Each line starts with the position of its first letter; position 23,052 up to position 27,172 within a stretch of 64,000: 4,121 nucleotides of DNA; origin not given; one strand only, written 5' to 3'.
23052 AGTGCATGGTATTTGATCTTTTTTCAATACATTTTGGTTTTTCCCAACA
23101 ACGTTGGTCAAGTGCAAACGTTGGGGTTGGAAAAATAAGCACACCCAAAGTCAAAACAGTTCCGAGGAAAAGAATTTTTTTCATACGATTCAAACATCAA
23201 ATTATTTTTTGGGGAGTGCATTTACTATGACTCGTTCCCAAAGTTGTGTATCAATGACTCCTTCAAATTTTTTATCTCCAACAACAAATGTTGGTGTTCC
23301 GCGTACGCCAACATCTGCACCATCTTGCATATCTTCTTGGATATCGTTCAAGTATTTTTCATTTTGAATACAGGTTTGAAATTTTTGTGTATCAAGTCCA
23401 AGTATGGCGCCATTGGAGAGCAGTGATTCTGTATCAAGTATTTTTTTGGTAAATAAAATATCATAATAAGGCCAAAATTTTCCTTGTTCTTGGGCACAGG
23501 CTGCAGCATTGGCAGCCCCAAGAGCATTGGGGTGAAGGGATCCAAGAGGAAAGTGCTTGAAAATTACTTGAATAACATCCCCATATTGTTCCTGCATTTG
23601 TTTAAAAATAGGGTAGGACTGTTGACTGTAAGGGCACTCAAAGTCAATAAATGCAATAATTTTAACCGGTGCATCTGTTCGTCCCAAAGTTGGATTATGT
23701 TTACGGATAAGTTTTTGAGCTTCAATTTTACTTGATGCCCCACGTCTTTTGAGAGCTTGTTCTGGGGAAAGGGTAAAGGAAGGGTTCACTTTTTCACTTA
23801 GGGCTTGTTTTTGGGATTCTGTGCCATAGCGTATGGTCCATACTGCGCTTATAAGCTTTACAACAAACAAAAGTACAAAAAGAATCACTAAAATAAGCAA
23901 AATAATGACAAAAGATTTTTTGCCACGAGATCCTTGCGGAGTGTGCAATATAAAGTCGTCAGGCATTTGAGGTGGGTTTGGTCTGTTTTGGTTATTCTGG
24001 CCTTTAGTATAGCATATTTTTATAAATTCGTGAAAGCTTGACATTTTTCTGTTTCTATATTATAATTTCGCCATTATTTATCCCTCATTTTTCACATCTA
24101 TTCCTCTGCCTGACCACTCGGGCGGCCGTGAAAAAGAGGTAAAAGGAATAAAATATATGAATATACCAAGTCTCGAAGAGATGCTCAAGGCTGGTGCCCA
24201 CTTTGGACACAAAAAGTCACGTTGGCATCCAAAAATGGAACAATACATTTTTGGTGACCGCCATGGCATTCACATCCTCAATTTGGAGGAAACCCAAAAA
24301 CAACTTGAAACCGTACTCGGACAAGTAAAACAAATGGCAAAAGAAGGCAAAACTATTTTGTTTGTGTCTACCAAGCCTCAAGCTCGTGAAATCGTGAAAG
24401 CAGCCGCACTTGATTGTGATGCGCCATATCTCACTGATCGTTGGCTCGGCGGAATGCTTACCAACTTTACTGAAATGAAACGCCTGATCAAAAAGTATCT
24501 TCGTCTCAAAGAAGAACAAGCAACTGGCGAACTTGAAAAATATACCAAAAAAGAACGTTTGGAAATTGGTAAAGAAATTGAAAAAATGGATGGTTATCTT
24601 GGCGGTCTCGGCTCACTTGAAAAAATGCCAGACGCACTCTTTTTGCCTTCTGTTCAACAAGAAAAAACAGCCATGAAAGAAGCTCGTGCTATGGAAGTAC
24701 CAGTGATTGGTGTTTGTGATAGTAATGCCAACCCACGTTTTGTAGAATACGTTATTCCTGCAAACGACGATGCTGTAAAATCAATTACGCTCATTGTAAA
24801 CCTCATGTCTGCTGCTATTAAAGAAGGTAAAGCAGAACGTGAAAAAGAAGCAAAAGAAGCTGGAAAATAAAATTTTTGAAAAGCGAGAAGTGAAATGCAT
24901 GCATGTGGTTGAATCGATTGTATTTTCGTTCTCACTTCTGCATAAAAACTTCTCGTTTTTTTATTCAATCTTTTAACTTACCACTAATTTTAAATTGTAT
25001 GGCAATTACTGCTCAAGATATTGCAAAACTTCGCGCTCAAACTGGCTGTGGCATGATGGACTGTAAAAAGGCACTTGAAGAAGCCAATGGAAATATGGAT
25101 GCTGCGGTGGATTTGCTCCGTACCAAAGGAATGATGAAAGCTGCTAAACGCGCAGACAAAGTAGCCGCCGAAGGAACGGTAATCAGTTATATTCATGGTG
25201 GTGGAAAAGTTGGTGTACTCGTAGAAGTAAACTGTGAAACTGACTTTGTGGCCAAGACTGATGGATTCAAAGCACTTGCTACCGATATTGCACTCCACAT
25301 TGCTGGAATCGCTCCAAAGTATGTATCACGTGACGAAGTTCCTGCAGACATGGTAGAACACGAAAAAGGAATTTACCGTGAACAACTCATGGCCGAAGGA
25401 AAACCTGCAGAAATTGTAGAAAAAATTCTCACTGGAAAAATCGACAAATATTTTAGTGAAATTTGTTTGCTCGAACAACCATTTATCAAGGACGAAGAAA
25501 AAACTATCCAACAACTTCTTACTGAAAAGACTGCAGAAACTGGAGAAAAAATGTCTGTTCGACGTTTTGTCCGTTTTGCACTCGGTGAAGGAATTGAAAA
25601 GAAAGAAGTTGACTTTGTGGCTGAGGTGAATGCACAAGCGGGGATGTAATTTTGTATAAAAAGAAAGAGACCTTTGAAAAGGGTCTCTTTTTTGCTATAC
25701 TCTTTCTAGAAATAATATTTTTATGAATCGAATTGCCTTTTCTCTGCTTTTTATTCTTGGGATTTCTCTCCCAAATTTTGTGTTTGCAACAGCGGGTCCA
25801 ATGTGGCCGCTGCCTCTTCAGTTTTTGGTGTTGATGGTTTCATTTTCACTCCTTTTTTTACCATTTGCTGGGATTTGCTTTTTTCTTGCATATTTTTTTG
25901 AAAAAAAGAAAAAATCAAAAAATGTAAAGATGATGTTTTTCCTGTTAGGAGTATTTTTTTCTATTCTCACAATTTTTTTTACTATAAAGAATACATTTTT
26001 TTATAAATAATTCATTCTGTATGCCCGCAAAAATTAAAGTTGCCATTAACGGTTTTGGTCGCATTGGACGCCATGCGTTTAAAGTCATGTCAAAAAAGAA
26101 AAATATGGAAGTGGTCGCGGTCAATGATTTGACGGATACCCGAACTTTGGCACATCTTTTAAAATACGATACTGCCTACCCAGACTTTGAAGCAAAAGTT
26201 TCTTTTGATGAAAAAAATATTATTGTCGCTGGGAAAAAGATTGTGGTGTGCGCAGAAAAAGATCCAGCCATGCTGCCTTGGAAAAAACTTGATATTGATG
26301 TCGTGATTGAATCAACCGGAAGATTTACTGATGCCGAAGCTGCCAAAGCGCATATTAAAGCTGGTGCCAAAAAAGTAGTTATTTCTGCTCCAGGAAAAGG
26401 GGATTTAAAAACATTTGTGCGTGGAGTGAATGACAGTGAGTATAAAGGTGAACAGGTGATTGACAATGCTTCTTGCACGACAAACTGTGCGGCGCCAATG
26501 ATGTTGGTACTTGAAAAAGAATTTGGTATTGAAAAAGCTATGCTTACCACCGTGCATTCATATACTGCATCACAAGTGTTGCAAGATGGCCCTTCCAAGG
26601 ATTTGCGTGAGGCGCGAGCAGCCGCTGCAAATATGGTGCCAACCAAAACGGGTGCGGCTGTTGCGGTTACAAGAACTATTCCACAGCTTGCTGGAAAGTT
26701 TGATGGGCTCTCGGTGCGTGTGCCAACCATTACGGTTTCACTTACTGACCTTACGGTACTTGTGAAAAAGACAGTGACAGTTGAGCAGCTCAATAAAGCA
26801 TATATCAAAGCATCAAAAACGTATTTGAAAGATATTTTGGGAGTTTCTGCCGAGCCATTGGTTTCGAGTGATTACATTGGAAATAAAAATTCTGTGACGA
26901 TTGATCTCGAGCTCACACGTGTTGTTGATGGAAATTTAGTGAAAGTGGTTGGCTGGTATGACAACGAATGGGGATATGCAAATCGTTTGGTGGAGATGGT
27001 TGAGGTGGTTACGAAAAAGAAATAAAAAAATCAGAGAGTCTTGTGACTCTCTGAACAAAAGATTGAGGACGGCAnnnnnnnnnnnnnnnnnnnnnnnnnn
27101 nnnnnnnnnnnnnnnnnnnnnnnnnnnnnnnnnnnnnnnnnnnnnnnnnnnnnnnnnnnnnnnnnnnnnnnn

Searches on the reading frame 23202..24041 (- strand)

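Call 55: search_protein_families(library=pfam, proteins=[window:23202-24041:-], max_evalue=0.00001)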
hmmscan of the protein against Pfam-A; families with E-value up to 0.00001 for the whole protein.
window:23202-24041:- (279 aa): 2 families
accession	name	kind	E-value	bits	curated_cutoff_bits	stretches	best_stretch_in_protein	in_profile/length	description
PF13462.12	Thioredoxin_4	-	4.3e-24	86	23.2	1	116-272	5-163/165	Thioredoxin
PF01323.26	DSBA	-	2.6e-17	63.7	25.6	1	128-266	2-184/191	DSBA-like thioredoxin domain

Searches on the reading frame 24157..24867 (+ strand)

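Call 55: search_protein_families(library=pfam, proteins=[window:24157-24867:+], max_evalue=0.00001)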
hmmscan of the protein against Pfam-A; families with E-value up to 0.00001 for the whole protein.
window:24157-24867:+ (237 aa): 1 family
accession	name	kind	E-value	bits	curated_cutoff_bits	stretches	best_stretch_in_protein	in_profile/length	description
PF00318.25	Ribosomal_S2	-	3.8e-80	268.6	26.1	1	9-224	1-216/216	Ribosomal protein S2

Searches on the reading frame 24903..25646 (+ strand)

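Call 55: search_protein_families(library=pfam, proteins=[window:24903-25646:+], max_evalue=0.00001)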
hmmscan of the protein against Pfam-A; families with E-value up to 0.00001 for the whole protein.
window:24903-25646:+ (248 aa): 1 family
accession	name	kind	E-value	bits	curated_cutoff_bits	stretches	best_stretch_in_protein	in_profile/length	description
PF00889.24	EF_TS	-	4.4e-44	151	27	1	80-229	68-204/204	Elongation factor TS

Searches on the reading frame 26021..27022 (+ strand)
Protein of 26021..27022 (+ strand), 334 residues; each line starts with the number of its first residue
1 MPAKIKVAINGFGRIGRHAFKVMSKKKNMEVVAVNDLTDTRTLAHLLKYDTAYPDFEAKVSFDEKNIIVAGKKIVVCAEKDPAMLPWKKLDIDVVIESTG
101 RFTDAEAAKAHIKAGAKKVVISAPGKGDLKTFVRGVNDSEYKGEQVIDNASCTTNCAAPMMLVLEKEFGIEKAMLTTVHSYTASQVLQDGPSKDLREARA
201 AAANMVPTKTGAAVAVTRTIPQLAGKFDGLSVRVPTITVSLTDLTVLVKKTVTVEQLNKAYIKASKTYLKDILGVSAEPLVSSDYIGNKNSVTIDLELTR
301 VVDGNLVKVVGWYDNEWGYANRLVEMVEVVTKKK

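Call 56: search_protein_families(library=pfam, proteins=[window:26021-27022:+], max_evalue=0.00001)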
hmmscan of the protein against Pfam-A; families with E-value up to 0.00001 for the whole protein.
window:26021-27022:+ (334 aa): 2 families
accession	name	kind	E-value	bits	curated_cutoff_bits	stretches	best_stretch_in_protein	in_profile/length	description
PF02800.25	Gp_dh_C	-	2.3e-55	186.9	24.4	1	158-313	2-158/158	Glyceraldehyde 3-phosphate dehydrogenase, C-terminal domain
PF00044.30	Gp_dh_N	-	1.6e-38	131.5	31.7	1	5-104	1-100/101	Glyceraldehyde 3-phosphate dehydrogenase, NAD binding domain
